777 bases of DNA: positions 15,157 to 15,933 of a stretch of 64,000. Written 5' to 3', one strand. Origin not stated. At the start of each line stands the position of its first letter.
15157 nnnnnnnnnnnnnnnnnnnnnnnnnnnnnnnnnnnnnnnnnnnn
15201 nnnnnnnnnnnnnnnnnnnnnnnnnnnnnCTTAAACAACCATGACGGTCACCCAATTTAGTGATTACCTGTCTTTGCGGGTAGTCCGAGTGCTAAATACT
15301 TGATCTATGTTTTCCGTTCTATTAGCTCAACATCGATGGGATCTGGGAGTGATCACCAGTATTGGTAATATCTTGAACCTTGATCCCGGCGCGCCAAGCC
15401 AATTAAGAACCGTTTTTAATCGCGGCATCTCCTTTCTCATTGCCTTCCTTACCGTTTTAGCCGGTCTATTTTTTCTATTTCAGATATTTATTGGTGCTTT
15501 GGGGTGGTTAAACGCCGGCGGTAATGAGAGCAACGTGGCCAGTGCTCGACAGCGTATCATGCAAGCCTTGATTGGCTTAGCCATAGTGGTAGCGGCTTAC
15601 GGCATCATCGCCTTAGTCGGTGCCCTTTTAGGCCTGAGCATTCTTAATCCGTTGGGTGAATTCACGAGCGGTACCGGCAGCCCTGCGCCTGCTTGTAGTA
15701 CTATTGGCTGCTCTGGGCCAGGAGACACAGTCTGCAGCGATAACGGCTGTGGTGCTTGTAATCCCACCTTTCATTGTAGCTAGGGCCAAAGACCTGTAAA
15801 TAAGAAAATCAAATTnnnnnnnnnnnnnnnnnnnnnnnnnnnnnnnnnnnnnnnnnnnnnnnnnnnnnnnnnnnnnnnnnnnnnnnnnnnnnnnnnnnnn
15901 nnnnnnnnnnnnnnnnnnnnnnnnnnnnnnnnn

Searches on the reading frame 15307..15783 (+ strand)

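Call 96: search_protein_families(library=pfam, proteins=[window:15307-15783:+], max_evalue=0.01)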
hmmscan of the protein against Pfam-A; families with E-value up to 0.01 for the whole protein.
window:15307-15783:+ (158 aa): 1 family
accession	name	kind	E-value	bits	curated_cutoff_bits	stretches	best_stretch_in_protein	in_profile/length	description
PF18895.5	T4SS_pilin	-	0.00018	22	26.6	1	47-101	16-68/71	Type IV secretion system pilin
